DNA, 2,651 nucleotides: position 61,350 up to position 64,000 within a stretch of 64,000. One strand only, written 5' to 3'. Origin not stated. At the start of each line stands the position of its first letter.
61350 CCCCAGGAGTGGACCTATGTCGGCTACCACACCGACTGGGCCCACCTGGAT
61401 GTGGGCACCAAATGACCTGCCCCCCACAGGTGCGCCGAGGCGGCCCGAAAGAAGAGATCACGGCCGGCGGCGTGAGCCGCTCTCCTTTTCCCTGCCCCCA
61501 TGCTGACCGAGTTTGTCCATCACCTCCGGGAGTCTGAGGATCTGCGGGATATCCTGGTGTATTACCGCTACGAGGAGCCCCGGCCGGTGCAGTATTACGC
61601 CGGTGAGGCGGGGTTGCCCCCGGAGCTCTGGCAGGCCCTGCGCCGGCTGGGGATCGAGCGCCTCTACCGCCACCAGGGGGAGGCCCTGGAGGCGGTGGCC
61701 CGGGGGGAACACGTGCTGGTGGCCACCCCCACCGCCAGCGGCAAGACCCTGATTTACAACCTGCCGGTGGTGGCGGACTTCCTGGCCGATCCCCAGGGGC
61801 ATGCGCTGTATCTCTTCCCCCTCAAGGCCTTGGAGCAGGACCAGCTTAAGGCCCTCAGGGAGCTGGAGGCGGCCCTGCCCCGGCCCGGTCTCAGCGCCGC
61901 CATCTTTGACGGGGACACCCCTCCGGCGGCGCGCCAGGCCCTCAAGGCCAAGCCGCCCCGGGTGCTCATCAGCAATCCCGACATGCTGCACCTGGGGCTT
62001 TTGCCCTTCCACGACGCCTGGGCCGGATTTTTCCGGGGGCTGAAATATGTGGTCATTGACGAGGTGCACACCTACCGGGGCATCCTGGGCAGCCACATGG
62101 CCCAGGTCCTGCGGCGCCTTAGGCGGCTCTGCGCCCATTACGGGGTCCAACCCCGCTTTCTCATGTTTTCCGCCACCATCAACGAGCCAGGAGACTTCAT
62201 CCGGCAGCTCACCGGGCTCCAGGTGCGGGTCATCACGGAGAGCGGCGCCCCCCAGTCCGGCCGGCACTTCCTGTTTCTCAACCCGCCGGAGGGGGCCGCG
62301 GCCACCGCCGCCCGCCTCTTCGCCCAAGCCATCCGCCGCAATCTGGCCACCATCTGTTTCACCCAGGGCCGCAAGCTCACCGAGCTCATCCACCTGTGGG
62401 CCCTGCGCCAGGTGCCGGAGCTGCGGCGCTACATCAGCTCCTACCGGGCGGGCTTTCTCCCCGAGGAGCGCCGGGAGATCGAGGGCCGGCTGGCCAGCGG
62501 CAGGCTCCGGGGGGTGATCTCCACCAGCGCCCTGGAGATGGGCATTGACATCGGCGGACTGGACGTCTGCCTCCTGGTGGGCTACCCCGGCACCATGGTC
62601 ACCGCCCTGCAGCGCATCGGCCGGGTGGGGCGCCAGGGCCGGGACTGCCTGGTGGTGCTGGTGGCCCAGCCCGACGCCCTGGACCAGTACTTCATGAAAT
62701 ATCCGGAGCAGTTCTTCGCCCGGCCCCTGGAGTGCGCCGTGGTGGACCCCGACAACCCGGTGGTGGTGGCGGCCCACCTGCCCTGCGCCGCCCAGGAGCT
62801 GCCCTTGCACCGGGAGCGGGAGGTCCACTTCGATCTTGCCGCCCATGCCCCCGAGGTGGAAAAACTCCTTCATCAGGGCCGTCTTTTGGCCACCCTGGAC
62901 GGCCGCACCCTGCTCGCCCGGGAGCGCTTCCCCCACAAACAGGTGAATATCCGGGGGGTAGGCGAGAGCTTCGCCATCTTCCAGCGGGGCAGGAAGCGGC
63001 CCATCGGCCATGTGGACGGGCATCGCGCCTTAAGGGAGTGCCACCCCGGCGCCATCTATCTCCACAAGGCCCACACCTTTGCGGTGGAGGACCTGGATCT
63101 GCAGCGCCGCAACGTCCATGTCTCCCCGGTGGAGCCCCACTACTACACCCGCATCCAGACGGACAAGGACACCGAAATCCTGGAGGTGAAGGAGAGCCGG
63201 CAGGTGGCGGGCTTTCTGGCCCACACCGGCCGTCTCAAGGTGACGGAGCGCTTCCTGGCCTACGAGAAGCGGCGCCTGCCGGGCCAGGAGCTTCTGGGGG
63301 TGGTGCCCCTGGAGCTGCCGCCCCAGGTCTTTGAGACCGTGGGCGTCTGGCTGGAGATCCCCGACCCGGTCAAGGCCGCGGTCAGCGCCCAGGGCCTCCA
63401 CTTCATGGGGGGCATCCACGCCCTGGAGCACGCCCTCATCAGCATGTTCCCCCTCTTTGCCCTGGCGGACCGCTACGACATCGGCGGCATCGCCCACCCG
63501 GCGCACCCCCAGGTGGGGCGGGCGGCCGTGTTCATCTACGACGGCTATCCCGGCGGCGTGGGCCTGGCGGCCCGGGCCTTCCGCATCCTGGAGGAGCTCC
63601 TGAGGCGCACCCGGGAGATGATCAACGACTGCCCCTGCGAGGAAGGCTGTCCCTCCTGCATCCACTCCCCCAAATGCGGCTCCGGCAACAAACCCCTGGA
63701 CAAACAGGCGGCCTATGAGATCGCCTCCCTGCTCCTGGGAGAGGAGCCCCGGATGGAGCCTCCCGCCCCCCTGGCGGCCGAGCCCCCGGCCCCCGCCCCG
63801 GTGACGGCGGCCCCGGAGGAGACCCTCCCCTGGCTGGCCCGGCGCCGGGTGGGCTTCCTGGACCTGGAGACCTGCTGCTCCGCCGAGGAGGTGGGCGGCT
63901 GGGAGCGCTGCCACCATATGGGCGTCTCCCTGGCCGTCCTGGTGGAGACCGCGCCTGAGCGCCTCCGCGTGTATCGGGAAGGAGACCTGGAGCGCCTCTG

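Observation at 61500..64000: MrfA/YprA-type DUF1998 helicase that reads through into an exonuclease-like domain (possible MrfA-MrfB fusion)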

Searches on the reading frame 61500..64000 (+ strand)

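Call 3: search_protein_families(library=pfam, proteins=[window:61500-64000:+], max_evalue=1)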
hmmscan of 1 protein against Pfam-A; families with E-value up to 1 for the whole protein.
window:61500-64000:+ (833 aa): 6 families
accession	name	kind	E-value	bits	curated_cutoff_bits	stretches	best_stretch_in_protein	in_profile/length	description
PF00270.35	DEAD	-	1.9e-28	99.7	26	1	57-228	2-161/167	DEAD/DEAH box helicase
PF09369.15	MZB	-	6.6e-25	88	24.2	1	642-721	1-80/80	MrfA Zn-binding domain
PF00271.37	Helicase_C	-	7.9e-13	49.1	23.5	1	279-380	13-110/110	Helicase conserved C-terminal domain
PF22982.3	WHD_HRQ1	-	2.3e-11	45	27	1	415-486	1-69/70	ATP-dependent helicase HRQ1, winged helix domain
PF04851.21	ResIII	-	0.00041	20.7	22.5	1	55-228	4-163/164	Type III restriction enzyme, res subunit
PF22590.2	Cas3-like_C_2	-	0.0049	17.6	27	1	312-380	32-105/106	CRISPR-associated nuclease/helicase Cas3, C-terminal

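Call 4: search_protein_families(library=ncbifam, proteins=[window:61500-64000:+], max_evalue=1)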
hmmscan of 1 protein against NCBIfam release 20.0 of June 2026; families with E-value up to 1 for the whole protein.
window:61500-64000:+ (833 aa): 30 families (the best 25 are shown)
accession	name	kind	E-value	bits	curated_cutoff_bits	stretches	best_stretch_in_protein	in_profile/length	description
TIGR03817.1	DECH_helic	hypoth_equivalog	1e-220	734.8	874.1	1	26-746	8-739/742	helicase/secretion neighborhood putative DEAH-box helicase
TIGR04121.1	DEXH_lig_assoc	equivalog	2.3e-45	154.6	850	1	56-388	15-356/804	ligase-associated DNA damage response DEXH box helicase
NF010338.0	PRK13767.1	equivalog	9.2e-35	120.1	849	1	58-380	37-386/877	ATP-dependent helicase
NF007284.0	PRK09751.1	equivalog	6.5e-25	86.6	1496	2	321-431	361-471/1538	ATP-dependent helicase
NF001308.0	PRK00254.1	equivalog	4.9e-15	54.8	1216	1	45-232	14-184/720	ATP-dependent DNA helicase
NF002654.0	PRK02362.1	equivalog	1.3e-14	53.5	887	1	38-230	7-184/739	ATP-dependent DNA helicase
NF010337.0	PRK13766.1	equivalog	1.2e-13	50.2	610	2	61-168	22-124/781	Hef nuclease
NF041067.1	DpdJ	equivalog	2.4e-13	48.7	800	1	143-246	320-424/1482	protein DpdJ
NF041063.1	DpdF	equivalog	1.1e-11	44.1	550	2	67-191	156-281/813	protein DpdF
NF040935.1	helicase_Hel308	equivalog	1.9e-11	42.9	1200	1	42-139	14-111/704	ATP-dependent DNA helicase Hel308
TIGR00614.1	recQ_fam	subfamily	2.9e-11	42.8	219.8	1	51-388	8-329/470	RecQ family ATP-dependent DNA helicase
TIGR01389.1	recQ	equivalog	1.6e-10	40.1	640.2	1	50-388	9-327/591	DNA helicase RecQ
NF002251.0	PRK01172.1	equivalog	7.2e-10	37.7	891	1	54-132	22-98/674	ATP-dependent DNA helicase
NF008394.0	PRK11192.1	equivalog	1.2e-08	34.2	507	2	321-420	282-380/441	ATP-dependent RNA helicase SrmB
NF008279.0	PRK11057.1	equivalog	4.3e-07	28.7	1015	2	51-120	22-86/608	ATP-dependent DNA helicase RecQ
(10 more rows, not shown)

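Call 6: find_homologous_proteins(query=window:61500-64000:+)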
Query window:61500-64000:+ (833 aa): 7913 proteins with E <= 0.001 among 8000 candidates; the best 120 are listed.
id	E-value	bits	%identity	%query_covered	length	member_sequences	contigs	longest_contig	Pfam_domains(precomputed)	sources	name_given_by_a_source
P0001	0.0e+0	1888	99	100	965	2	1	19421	PF00270.36,PF09369.16,PF00271.38,PF22982.4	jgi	jgi:DEAD/DEAH box helicase domain-containing protein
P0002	0.0e+0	1755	91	100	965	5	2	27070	PF00270.36,PF09369.16,PF00271.38,PF22982.4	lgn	-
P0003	0.0e+0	1655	86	100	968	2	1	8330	PF00270.36,PF09369.16,PF00271.38,PF22982.4,PF04851.22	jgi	-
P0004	0.0e+0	1582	82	100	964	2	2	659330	PF00270.36,PF09369.16,PF00271.38,PF22982.4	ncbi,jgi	jgi:DEAD/DEAH box helicase domain-containing protein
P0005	0.0e+0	1577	93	88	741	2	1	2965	PF00270.36,PF09369.16,PF00271.38,PF22982.4,PF04851.22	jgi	-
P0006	0.0e+0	1554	81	100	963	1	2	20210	PF00270.36,PF09369.16,PF00271.38,PF22982.4,PF04851.22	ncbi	-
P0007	0.0e+0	1475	77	100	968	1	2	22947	PF00270.36,PF09369.16,PF00271.38,PF22982.4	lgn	-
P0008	0.0e+0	1473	77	100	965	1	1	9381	PF00270.36,PF09369.16,PF13482.13,PF00271.38,PF22982.4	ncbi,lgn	ncbi:MAG: DEAD/DEAH box helicase [Thermodesulfobacteriota bacterium]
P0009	0.0e+0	1472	77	100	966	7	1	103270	PF00270.36,PF09369.16,PF00271.38,PF22982.4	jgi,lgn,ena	-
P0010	0.0e+0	1470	76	100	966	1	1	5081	PF00270.36,PF09369.16,PF00271.38,PF22982.4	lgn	-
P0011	0.0e+0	1469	76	100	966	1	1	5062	PF00270.36,PF09369.16,PF13482.13,PF00271.38,PF22982.4,PF04851.22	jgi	-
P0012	0.0e+0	1469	76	100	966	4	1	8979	PF00270.36,PF09369.16,PF00271.38,PF22982.4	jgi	jgi:DEAD/DEAH box helicase domain-containing protein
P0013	0.0e+0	1466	76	100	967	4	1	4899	PF00270.36,PF09369.16,PF00271.38,PF22982.4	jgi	jgi:DEAD/DEAH box helicase domain-containing protein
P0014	0.0e+0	1465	76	100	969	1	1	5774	PF00270.36,PF09369.16,PF00271.38,PF22982.4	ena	-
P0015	0.0e+0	1465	76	100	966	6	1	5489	PF00270.36,PF09369.16,PF00271.38,PF22982.4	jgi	jgi:DEAD/DEAH box helicase domain-containing protein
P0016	0.0e+0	1464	77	100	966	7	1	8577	PF00270.36,PF09369.16,PF00271.38,PF22982.4,PF04851.22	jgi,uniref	uniref:DEAD/DEAH box helicase n=1 Tax=Desulfobacca acetoxidans TaxID=60893 RepID=A0A7C3ZDU9_9BACT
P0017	0.0e+0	1459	76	100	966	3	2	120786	PF00270.36,PF09369.16,PF13482.13,PF00271.38,PF22982.4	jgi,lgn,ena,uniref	uniref:DEAD/DEAH box helicase n=1 Tax=Desulfobacca acetoxidans TaxID=60893 RepID=A0A7C5ALL2_9BACT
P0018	0.0e+0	1452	76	100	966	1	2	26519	PF00270.36,PF09369.16,PF00271.38,PF22982.4,PF04851.22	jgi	jgi:DEAD/DEAH box helicase domain-containing protein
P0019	0.0e+0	1450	76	100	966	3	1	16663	PF00270.36,PF09369.16,PF00271.38,PF22982.4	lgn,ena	-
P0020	0.0e+0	1447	76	100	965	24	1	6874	PF00270.36,PF09369.16,PF00271.38,PF22982.4,PF04851.22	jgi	-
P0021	0.0e+0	1443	75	100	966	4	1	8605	PF00270.36,PF09369.16,PF00271.38,PF22982.4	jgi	jgi:DEAD/DEAH box helicase domain-containing protein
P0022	0.0e+0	1440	75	100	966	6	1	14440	PF00270.36,PF09369.16,PF13482.13,PF00271.38,PF22982.4,PF04851.22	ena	-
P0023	0.0e+0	1439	76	100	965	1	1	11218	PF00270.36,PF09369.16,PF00271.38,PF22982.4,PF04851.22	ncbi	ncbi:MAG: DEAD/DEAH box helicase [Desulfobaccales bacterium]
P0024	0.0e+0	1434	75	100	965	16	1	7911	PF00270.36,PF09369.16,PF00271.38,PF22982.4,PF04851.22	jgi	jgi:DEAD/DEAH box helicase domain-containing protein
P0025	0.0e+0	1433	74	100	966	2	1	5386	PF00270.36,PF09369.16,PF00271.38,PF22982.4,PF04851.22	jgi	jgi:DEAD/DEAH box helicase domain-containing protein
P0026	0.0e+0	1425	74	100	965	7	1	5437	PF00270.36,PF09369.16,PF00271.38,PF22982.4,PF04851.22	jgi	jgi:DEAD/DEAH box helicase domain-containing protein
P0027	0.0e+0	1424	74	100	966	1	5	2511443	PF00270.36,PF09369.16,PF00271.38,PF22982.4,PF04851.22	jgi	jgi:DEAD/DEAH box helicase domain-containing protein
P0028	0.0e+0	1422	73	100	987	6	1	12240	PF00270.36,PF09369.16,PF00271.38,PF22982.4,PF04851.22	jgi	jgi:DEAD/DEAH box helicase domain-containing protein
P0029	0.0e+0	1417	74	100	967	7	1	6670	PF00270.36,PF09369.16,PF00271.38,PF22982.4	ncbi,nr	ncbi:MAG: DEAD/DEAH box helicase [Desulfobaccales bacterium]|nr:DEAD/DEAH box helicase [Desulfobacca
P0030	0.0e+0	1416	74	100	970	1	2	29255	PF00270.36,PF09369.16,PF13482.13,PF00271.38,PF22982.4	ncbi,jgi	jgi:DEAD/DEAH box helicase domain-containing protein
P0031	0.0e+0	1408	74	100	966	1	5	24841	PF00270.36,PF09369.16,PF00271.38,PF22982.4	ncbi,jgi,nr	ncbi:MAG: DEAD/DEAH box helicase [Deltaproteobacteria bacterium]|nr:DEAD/DEAH box helicase [Deltapro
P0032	0.0e+0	1406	74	100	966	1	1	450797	PF00270.36,PF09369.16,PF00271.38,PF22982.4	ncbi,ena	-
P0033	0.0e+0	1403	73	100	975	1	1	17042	PF00270.36,PF09369.16,PF00271.38,PF22982.4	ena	-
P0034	0.0e+0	1400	73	100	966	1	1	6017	PF00270.36,PF09369.16,PF00271.38,PF22982.4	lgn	-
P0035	0.0e+0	1400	72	100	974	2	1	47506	PF00270.36,PF09369.16,PF00271.38,PF22982.4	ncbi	-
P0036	0.0e+0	1399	73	100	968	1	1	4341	PF00270.36,PF09369.16,PF13482.13,PF00271.38,PF22982.4,PF04851.22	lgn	-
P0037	0.0e+0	1397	74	99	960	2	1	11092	PF00270.36,PF09369.16,PF00271.38,PF22982.4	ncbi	-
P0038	0.0e+0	1395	73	100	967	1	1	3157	PF00270.36,PF09369.16,PF00271.38,PF22982.4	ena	-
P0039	0.0e+0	1394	73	100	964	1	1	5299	PF00270.36,PF09369.16,PF00271.38,PF22982.4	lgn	-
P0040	0.0e+0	1393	73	100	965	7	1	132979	PF00270.36,PF09369.16,PF00271.38,PF22982.4,PF04851.22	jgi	jgi:DEAD/DEAH box helicase domain-containing protein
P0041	0.0e+0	1390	72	100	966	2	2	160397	PF00270.36,PF09369.16,PF00271.38,PF22982.4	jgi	jgi:DEAD/DEAH box helicase domain-containing protein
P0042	0.0e+0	1389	73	100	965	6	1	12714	PF00270.36,PF09369.16,PF13482.13,PF00271.38,PF22982.4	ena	-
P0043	0.0e+0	1388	73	100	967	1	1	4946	PF00270.36,PF09369.16,PF00271.38,PF22982.4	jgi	jgi:DEAD/DEAH box helicase domain-containing protein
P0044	0.0e+0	1386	72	100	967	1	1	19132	PF00270.36,PF09369.16,PF00271.38,PF22982.4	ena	-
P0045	0.0e+0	1384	73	100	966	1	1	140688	PF00270.36,PF09369.16,PF00271.38,PF22982.4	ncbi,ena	-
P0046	0.0e+0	1376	72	100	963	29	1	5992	PF00270.36,PF09369.16,PF00271.38,PF22982.4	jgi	-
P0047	0.0e+0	1376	72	100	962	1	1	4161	PF00270.36,PF09369.16,PF00271.38,PF22982.4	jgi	jgi:DEAD/DEAH box helicase domain-containing protein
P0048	0.0e+0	1375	72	100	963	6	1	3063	PF00270.36,PF09369.16,PF00271.38,PF22982.4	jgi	jgi:DEAD/DEAH box helicase domain-containing protein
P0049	0.0e+0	1374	72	100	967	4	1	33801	PF00270.36,PF09369.16,PF00271.38,PF22982.4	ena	-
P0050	0.0e+0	1374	72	100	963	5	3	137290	PF00270.36,PF09369.16,PF00271.38,PF22982.4,PF04851.22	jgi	jgi:DEAD/DEAH box helicase domain-containing protein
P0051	0.0e+0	1373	72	100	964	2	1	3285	PF00270.36,PF09369.16,PF00271.38,PF22982.4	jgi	jgi:DEAD/DEAH box helicase domain-containing protein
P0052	0.0e+0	1373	72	100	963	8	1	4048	PF00270.36,PF09369.16,PF00271.38,PF22982.4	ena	-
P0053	0.0e+0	1372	71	100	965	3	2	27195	PF00270.36,PF09369.16,PF00271.38,PF22982.4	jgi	jgi:DEAD/DEAH box helicase domain-containing protein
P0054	0.0e+0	1371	73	100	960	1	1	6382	PF00270.36,PF09369.16,PF00271.38,PF22982.4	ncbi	-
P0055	0.0e+0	1370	72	100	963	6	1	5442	PF00270.36,PF09369.16,PF13482.13,PF00271.38,PF22982.4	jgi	-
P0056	0.0e+0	1369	72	100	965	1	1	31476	PF00270.36,PF09369.16,PF00271.38,PF22982.4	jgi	jgi:DEAD/DEAH box helicase domain-containing protein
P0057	0.0e+0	1369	71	100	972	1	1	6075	PF00270.36,PF09369.16,PF00271.38,PF22982.4,PF04851.22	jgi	jgi:DEAD/DEAH box helicase domain-containing protein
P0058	0.0e+0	1368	72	100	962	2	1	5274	PF00270.36,PF09369.16,PF00271.38,PF22982.4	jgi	jgi:DEAD/DEAH box helicase domain-containing protein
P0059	0.0e+0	1366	73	100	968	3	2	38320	PF00270.36,PF09369.16,PF00271.38,PF22982.4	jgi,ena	jgi:DEAD/DEAH box helicase domain-containing protein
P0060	0.0e+0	1363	71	100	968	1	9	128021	PF00270.36,PF09369.16,PF13482.13,PF00271.38,PF22982.4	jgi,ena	jgi:DEAD/DEAH box helicase domain-containing protein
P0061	0.0e+0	1361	72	100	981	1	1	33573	PF00270.36,PF09369.16,PF00271.38,PF22982.4,PF04851.22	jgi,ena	-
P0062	0.0e+0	1360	72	100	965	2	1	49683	PF00270.36,PF09369.16,PF13482.13,PF00271.38,PF22982.4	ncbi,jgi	jgi:DEAD/DEAH box helicase domain-containing protein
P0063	0.0e+0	1359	71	100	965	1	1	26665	PF00270.36,PF09369.16,PF00271.38,PF22982.4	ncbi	-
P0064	0.0e+0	1359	71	100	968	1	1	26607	PF00270.36,PF09369.16,PF13482.13,PF00271.38,PF22982.4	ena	-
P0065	0.0e+0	1358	71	100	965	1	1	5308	PF00270.36,PF09369.16,PF13482.13,PF00271.38,PF22982.4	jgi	jgi:DEAD/DEAH box helicase domain-containing protein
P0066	0.0e+0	1358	71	100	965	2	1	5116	PF00270.36,PF09369.16,PF00271.38,PF22982.4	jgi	-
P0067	0.0e+0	1358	71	100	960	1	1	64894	PF00270.36,PF09369.16,PF13482.13,PF00271.38,PF22982.4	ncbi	ncbi:MAG: DEAD/DEAH box helicase [Thermodesulfobacteriota bacterium]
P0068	0.0e+0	1358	71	100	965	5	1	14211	PF00270.36,PF09369.16,PF00271.38,PF22982.4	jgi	jgi:DEAD/DEAH box helicase domain-containing protein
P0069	0.0e+0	1356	71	100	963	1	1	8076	PF00270.36,PF09369.16,PF00271.38,PF22982.4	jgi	-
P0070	0.0e+0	1356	71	100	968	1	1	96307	PF00270.36,PF09369.16,PF13482.13,PF00271.38,PF22982.4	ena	-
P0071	0.0e+0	1356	72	100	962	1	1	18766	PF00270.36,PF09369.16,PF00271.38,PF22982.4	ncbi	-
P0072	0.0e+0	1356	72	100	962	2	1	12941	PF00270.36,PF09369.16,PF00271.38,PF22982.4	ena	-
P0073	0.0e+0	1355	71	100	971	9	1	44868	PF00270.36,PF09369.16,PF00271.38,PF22982.4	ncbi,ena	-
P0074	0.0e+0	1355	72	100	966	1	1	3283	PF00270.36,PF09369.16,PF00271.38,PF22982.4,PF04851.22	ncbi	-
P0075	0.0e+0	1353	71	100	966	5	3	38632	PF00270.36,PF09369.16,PF00271.38,PF22982.4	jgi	jgi:DEAD/DEAH box helicase domain-containing protein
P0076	0.0e+0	1353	72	100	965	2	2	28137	PF00270.36,PF09369.16,PF00271.38,PF22982.4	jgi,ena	jgi:DEAD/DEAH box helicase domain-containing protein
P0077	0.0e+0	1353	72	100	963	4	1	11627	PF00270.36,PF09369.16,PF00271.38,PF22982.4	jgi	-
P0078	0.0e+0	1352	71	100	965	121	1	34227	PF00270.36,PF09369.16,PF00271.38,PF22982.4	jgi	jgi:DEAD/DEAH box helicase domain-containing protein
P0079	0.0e+0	1351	71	100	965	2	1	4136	PF00270.36,PF09369.16,PF00271.38,PF22982.4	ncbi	ncbi:MAG: DEAD/DEAH box helicase [Deltaproteobacteria bacterium]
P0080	0.0e+0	1349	71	100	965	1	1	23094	PF00270.36,PF09369.16,PF00271.38,PF22982.4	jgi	jgi:DEAD/DEAH box helicase domain-containing protein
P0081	0.0e+0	1347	70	100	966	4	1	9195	PF00270.36,PF09369.16,PF13482.13,PF00271.38,PF22982.4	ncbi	-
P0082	0.0e+0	1347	71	100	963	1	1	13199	PF00270.36,PF09369.16,PF00271.38,PF22982.4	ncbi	-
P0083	0.0e+0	1347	70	100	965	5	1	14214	PF00270.36,PF09369.16,PF00271.38,PF22982.4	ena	-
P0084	0.0e+0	1346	71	100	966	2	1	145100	PF00270.36,PF09369.16,PF13482.13,PF00271.38,PF22982.4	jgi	jgi:DEAD/DEAH box helicase domain-containing protein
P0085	0.0e+0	1342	72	100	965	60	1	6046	PF00270.36,PF09369.16,PF00271.38,PF22982.4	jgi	-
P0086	0.0e+0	1342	71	100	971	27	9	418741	PF00270.36,PF09369.16,PF00271.38,PF22982.4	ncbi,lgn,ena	ncbi:MAG: DEAD/DEAH box helicase [Desulfobaccales bacterium]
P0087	0.0e+0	1340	71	100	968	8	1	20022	PF00270.36,PF09369.16,PF13482.13,PF00271.38,PF22982.4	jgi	jgi:DEAD/DEAH box helicase domain-containing protein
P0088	0.0e+0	1339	70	100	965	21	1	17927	PF00270.36,PF09369.16,PF13482.13,PF00271.38,PF22982.4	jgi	jgi:DEAD/DEAH box helicase domain-containing protein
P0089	0.0e+0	1336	69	100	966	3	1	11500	PF00270.36,PF09369.16,PF13482.13,PF00271.38,PF22982.4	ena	-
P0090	0.0e+0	1332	70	100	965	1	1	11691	PF00270.36,PF09369.16,PF00271.38,PF22982.4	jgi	jgi:DEAD/DEAH box helicase domain-containing protein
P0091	0.0e+0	1330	71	100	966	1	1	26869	PF00270.36,PF09369.16,PF00271.38,PF22982.4,PF04851.22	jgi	jgi:DEAD/DEAH box helicase domain-containing protein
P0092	0.0e+0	1329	71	100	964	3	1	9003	PF00270.36,PF09369.16,PF00271.38,PF22982.4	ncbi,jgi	jgi:DEAD/DEAH box helicase domain-containing protein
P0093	0.0e+0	1329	70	100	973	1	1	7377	PF00270.36,PF09369.16,PF13482.13,PF00271.38,PF22982.4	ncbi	-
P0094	0.0e+0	1323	69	100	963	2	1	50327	PF00270.36,PF09369.16,PF13482.13,PF00271.38,PF22982.4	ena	-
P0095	0.0e+0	1323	70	100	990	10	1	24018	PF00270.36,PF09369.16,PF00271.38,PF22982.4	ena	-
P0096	0.0e+0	1322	69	100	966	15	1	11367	PF00270.36,PF09369.16,PF00271.38,PF22982.4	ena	-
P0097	0.0e+0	1318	70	100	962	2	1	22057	PF00270.36,PF09369.16,PF13482.13,PF00271.38,PF22982.4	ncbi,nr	ncbi:MAG: DEAD/DEAH box helicase [Syntrophales bacterium]|nr:DEAD/DEAH box helicase [Syntrophales ba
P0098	0.0e+0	1297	69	100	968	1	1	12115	PF00270.36,PF09369.16,PF00271.38,PF22982.4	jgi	jgi:DEAD/DEAH box helicase domain-containing protein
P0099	0.0e+0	1272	74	91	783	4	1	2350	PF00270.36,PF09369.16,PF00271.38,PF22982.4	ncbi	ncbi:MAG: DEAD/DEAH box helicase, partial [Desulfobaccales bacterium]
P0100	0.0e+0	1264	73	91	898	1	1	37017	PF00270.36,PF09369.16,PF00271.38,PF22982.4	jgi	jgi:DEAD/DEAH box helicase domain-containing protein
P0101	0.0e+0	1263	79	82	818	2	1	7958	PF00270.36,PF09369.16,PF00271.38,PF22982.4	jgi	-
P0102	0.0e+0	1241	67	100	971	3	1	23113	PF00270.36,PF09369.16,PF00271.38,PF22982.4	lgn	-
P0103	0.0e+0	1239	66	100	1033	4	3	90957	PF00270.36,PF09369.16,PF00271.38,PF22982.4,PF04851.22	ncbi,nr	ncbi:MAG: DEAD/DEAH box helicase [Deltaproteobacteria bacterium]|nr:DEAD/DEAH box helicase [Deltapro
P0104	0.0e+0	1238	67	99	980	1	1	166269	PF00270.36,PF09369.16,PF00271.38,PF22982.4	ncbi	ncbi:MAG: DEAD/DEAH box helicase [Desulfobacteraceae bacterium]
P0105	0.0e+0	1225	66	100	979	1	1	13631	PF00270.36,PF09369.16,PF00271.38,PF22982.4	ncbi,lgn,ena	-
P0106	0.0e+0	1224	66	100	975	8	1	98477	PF00270.36,PF09369.16,PF00271.38,PF22982.4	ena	-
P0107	0.0e+0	1219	65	100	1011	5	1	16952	PF00270.36,PF09369.16,PF13482.13,PF00271.38,PF22982.4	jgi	jgi:DEAD/DEAH box helicase domain-containing protein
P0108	0.0e+0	1216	66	100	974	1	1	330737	PF00270.36,PF09369.16,PF00271.38,PF22982.4,PF04851.22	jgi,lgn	-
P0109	0.0e+0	1208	64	99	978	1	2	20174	PF00270.36,PF09369.16,PF00271.38,PF22982.4,PF04851.22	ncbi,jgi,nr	ncbi:MAG: DEAD/DEAH box helicase [Deltaproteobacteria bacterium]|nr:DEAD/DEAH box helicase [Deltapro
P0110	0.0e+0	1201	65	100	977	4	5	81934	PF00270.36,PF09369.16,PF00271.38,PF22982.4,PF04851.22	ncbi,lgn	ncbi:DEAD/DEAH box helicase [Desulfobacca acetoxidans]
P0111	0.0e+0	1198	76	82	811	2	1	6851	PF00270.36,PF09369.16,PF00271.38,PF22982.4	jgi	jgi:DEAD/DEAH box helicase domain-containing protein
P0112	0.0e+0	1194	65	99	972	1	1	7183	PF00270.36,PF09369.16,PF00271.38,PF22982.4,PF04851.22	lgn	-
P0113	0.0e+0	1189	64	100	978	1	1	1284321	PF00270.36,PF09369.16,PF00271.38,PF22982.4,PF04851.22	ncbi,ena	-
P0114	0.0e+0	1188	64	100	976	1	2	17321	PF00270.36,PF01612.27,PF09369.16,PF13482.13,PF00271.38,PF22982.4,PF04851.22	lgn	-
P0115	0.0e+0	1185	64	100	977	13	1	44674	PF00270.36,PF09369.16,PF00271.38,PF22982.4,PF04851.22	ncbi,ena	-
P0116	0.0e+0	1182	63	99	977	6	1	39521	PF00270.36,PF09369.16,PF00271.38,PF22982.4,PF04851.22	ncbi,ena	-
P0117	0.0e+0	1182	63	100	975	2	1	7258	PF00270.36,PF09369.16,PF00271.38,PF22982.4,PF04851.22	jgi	jgi:DEAD/DEAH box helicase domain-containing protein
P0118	0.0e+0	1180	64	99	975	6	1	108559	PF00270.36,PF09369.16,PF00271.38,PF22982.4,PF04851.22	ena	-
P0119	0.0e+0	1174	63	99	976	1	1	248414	PF00270.36,PF09369.16,PF00271.38,PF22982.4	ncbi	-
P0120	0.0e+0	1171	63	100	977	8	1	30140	PF00270.36,PF09369.16,PF00271.38,PF22982.4,PF04851.22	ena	-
